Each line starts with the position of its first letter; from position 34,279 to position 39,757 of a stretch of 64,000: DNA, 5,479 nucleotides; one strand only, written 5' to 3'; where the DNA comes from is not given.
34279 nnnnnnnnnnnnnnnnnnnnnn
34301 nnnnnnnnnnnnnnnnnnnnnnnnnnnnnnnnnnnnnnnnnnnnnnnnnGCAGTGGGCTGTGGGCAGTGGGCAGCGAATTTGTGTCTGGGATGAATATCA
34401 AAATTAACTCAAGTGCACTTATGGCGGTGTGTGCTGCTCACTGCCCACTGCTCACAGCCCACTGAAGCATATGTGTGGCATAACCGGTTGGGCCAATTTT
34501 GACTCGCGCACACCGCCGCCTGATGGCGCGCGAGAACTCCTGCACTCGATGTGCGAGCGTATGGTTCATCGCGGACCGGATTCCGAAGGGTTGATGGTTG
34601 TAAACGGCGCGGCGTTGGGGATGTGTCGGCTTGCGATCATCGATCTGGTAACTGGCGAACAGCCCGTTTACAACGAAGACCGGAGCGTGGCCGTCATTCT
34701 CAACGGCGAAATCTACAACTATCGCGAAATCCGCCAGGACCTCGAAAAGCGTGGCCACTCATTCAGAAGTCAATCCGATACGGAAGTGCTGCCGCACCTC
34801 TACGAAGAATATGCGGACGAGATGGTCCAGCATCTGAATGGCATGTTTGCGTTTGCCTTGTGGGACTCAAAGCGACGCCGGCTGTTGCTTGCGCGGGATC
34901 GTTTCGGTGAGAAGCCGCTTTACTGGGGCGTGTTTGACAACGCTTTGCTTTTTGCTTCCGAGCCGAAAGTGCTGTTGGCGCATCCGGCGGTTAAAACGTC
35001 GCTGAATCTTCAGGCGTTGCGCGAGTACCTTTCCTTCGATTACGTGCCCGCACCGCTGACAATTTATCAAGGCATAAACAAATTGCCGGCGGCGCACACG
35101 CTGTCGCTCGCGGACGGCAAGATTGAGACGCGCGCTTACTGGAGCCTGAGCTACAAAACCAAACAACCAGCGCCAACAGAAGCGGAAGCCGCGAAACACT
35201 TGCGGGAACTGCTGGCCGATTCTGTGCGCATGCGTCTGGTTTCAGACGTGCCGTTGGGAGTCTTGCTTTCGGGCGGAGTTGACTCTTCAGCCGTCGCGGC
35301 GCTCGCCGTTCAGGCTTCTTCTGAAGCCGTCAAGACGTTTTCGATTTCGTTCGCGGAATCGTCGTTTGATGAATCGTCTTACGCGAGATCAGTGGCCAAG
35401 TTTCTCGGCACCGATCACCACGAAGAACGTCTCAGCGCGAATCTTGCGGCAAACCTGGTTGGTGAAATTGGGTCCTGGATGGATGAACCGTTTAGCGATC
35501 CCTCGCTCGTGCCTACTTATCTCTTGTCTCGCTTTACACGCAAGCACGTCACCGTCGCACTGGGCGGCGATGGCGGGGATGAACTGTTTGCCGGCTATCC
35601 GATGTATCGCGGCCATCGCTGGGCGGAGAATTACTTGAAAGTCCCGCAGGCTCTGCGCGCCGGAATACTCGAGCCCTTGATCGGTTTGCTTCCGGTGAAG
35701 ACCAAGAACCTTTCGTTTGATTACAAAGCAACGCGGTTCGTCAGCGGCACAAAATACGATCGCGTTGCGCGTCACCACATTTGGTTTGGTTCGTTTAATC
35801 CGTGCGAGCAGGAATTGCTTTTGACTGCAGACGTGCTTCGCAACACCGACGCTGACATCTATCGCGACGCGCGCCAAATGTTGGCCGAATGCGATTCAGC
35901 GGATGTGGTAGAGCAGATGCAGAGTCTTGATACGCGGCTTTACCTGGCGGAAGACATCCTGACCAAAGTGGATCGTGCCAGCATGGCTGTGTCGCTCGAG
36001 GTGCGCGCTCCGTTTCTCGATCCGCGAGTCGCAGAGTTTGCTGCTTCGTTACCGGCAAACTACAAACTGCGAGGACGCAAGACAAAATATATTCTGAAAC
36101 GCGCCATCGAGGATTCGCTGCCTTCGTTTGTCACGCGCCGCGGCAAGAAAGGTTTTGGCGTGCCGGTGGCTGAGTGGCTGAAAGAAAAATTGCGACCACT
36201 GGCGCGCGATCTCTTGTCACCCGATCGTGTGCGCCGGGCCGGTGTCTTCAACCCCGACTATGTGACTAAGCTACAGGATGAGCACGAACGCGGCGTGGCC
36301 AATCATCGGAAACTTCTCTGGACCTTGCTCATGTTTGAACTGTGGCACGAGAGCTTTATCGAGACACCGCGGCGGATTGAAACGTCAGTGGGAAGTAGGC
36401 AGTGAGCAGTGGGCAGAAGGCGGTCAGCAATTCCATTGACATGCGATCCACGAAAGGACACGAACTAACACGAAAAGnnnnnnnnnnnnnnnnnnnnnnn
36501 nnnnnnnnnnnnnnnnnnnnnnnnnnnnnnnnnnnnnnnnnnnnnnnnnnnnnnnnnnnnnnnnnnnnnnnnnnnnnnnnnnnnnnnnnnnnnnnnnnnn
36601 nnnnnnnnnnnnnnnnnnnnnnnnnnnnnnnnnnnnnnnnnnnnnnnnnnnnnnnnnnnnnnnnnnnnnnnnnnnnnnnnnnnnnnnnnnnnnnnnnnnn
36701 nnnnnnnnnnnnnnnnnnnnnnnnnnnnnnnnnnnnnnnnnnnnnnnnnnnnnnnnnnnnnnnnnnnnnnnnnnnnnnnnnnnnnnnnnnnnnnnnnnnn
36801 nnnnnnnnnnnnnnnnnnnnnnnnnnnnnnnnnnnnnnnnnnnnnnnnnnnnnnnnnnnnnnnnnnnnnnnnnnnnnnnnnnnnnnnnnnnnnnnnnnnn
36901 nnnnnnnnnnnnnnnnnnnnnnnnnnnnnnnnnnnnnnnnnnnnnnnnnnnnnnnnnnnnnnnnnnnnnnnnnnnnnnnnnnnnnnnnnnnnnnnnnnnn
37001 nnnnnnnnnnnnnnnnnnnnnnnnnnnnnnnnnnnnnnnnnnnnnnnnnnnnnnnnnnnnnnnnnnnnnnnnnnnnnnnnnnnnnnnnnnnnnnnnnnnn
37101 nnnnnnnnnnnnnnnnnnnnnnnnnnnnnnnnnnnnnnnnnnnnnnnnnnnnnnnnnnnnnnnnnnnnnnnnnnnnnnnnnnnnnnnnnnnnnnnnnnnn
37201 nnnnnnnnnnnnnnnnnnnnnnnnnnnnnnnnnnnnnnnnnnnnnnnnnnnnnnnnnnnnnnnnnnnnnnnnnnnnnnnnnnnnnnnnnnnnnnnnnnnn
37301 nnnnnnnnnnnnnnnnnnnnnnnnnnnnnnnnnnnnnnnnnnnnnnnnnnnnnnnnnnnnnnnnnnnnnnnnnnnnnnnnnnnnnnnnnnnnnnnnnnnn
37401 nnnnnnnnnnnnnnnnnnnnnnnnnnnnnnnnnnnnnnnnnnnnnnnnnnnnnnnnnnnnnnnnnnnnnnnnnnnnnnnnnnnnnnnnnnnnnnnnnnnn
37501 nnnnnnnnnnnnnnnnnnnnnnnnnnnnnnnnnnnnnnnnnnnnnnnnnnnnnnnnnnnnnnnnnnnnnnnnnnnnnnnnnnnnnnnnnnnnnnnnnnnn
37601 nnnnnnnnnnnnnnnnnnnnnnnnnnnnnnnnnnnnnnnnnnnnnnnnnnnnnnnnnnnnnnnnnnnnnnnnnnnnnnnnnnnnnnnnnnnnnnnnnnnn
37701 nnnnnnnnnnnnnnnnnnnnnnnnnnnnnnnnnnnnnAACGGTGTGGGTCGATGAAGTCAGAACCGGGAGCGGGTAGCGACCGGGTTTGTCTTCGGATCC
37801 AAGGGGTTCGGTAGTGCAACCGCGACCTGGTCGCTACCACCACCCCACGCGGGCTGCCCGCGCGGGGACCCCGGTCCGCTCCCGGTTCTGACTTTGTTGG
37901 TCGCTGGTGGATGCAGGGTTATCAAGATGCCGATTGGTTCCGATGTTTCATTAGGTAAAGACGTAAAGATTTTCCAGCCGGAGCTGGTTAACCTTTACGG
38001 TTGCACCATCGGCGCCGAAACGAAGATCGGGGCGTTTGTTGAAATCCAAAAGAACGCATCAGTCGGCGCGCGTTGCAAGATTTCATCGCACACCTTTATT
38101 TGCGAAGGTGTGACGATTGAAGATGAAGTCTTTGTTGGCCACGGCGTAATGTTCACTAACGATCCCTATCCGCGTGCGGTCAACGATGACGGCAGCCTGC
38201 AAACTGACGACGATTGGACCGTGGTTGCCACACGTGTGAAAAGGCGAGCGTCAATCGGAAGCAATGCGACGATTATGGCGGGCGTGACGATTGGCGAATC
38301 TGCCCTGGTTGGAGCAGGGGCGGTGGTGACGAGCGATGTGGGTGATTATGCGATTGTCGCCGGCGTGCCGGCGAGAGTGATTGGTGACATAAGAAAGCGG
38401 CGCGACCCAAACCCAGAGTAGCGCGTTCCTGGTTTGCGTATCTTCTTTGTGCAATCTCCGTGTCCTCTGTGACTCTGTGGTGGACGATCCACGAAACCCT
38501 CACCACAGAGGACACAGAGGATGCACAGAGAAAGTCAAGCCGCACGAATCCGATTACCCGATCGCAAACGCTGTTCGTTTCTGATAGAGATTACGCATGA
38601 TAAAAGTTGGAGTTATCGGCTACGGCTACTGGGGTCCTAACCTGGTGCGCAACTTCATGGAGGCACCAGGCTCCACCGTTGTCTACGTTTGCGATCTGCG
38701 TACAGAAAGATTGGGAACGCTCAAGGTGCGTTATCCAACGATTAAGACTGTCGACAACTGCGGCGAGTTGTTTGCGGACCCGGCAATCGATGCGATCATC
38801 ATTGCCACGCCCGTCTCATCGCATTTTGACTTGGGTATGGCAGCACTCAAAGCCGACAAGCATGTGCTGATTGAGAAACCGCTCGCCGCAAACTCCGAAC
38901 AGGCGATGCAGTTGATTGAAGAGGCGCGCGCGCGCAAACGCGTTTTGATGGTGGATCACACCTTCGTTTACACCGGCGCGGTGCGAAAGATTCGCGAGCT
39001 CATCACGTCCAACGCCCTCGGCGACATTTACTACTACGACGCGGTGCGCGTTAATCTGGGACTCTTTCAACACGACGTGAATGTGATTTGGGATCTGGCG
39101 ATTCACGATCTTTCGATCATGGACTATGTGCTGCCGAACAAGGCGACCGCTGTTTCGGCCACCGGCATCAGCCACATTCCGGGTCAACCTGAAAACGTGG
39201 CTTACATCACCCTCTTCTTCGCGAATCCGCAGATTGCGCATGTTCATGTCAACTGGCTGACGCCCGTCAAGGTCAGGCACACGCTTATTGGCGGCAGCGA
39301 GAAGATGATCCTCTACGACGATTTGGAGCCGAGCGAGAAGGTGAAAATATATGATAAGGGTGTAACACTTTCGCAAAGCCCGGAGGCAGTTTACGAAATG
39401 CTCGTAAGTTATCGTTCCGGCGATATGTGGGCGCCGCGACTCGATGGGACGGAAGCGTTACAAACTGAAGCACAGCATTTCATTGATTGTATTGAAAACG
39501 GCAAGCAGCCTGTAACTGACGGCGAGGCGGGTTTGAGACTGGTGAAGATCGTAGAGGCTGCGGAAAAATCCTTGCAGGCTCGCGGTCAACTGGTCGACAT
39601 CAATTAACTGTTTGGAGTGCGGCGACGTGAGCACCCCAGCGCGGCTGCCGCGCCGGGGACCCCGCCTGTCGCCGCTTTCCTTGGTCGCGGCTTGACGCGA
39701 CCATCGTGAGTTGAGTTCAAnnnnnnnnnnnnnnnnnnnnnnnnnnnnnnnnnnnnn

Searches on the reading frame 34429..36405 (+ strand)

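Call 19: search_protein_families(library=pfam, proteins=[window:34429-36405:+], max_evalue=0.00001)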
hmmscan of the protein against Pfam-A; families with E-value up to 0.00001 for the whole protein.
window:34429-36405:+ (658 aa): 4 families
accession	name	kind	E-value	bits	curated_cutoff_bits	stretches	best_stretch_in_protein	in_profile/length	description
PF00733.27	Asn_synthase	-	1.7e-105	354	21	1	257-641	1-354/354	Asparagine synthase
PF13537.11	GATase_7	-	7.5e-47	158.8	25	1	66-184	2-123/123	Glutamine amidotransferase domain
PF13522.11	GATase_6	-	7.1e-43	146.2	27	1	50-178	1-130/130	Glutamine amidotransferase domain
PF12481.13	DUF3700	-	5.1e-09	36.4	27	1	129-181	122-174/228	Aluminium induced protein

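Call 121: search_protein_families(library=ncbifam, proteins=[window:34429-36405:+], max_evalue=0.00001)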
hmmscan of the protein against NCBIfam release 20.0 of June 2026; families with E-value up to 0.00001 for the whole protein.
window:34429-36405:+ (658 aa): 10 families
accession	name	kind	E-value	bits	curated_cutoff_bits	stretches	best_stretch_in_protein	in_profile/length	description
TIGR03108.1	eps_aminotran_1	hypoth_equivalog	1.6e-178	595.3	816.9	1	15-638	1-623/628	XrtA/PEP-CTERM system amidotransferase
TIGR01536.1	asn_synth_AEB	equivalog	3.1e-151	504.9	267.1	1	16-576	1-517/517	asparagine synthase (glutamine-hydrolyzing)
TIGR03104.1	trio_amidotrans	equivalog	4.9e-129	431.2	570.1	2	15-393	1-383/589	N-acetylglutaminylglutamine amidotransferase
NF006949.0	PRK09431.1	equivalog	6.8e-94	315.4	499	3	15-184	1-167/554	asparagine synthase B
NF033535.1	lass_lactam_cya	exception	4.8e-76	256.7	525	2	15-386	1-375/668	lasso peptide isopeptide bond-forming cyclase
NF033561.1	macrolact_Ik_Al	subfamily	6.4e-27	94.4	300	1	135-392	78-336/561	albusnodin/ikarugamycin family macrolactam cyclase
TIGR01135.1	glmS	equivalog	2.3e-17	62.7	418.05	1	79-187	86-202/607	glutamine--fructose-6-phosphate transaminase (isomerizing)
NF001484.0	PRK00331.1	subfamily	6.2e-17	61.2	381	1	79-186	87-202/601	isomerizing glutamine--fructose-6-phosphate transaminase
TIGR01134.1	purF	equivalog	2e-11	43.9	350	1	77-180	84-197/432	amidophosphoribosyltransferase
NF002048.0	PRK00876.1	subfamily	1.6e-06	27.1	313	1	254-341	19-106/330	NAD(+) synthase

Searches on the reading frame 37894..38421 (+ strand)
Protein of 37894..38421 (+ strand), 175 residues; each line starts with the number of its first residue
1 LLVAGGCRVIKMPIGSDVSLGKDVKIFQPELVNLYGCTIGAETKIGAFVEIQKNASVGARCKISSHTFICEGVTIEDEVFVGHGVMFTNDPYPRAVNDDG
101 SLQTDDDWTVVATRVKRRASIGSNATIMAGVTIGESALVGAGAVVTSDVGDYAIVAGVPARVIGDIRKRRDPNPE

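Call 19: search_protein_families(library=pfam, proteins=[window:37894-38421:+], max_evalue=0.00001)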
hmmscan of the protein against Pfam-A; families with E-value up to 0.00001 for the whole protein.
window:37894-38421:+ (175 aa): 3 families
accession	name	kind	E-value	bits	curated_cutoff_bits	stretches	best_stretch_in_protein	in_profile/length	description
PF00132.30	Hexapep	-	2.1e-18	65.6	27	2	113-146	2-35/36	Bacterial transferase hexapeptide (six repeats)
PF14602.12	Hexapep_2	-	4e-09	36.5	27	1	120-146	9-33/34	Hexapeptide repeat of succinyl-transferase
PF25084.1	LbH_EIF2B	-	7.6e-09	36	54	0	14-88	24-94/105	EIF2B subunit epsilon LbH domain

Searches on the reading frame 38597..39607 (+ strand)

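Call 19: search_protein_families(library=pfam, proteins=[window:38597-39607:+], max_evalue=0.00001)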
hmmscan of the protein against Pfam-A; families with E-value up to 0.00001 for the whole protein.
window:38597-39607:+ (336 aa): 3 families
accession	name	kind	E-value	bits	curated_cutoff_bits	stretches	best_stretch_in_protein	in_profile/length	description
PF01408.29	GFO_IDH_MocA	-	7e-27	94.9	24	1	2-121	1-120/120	Oxidoreductase family, NAD-binding Rossmann fold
PF22725.1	GFO_IDH_MocA_C3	-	6.9e-11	42.7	27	1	129-236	1-121/124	GFO/IDH/MocA C-terminal domain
PF02894.22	GFO_IDH_MocA_C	-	5e-08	33.4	22.9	1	133-329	1-213/218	Oxidoreductase family, C-terminal alpha/beta domain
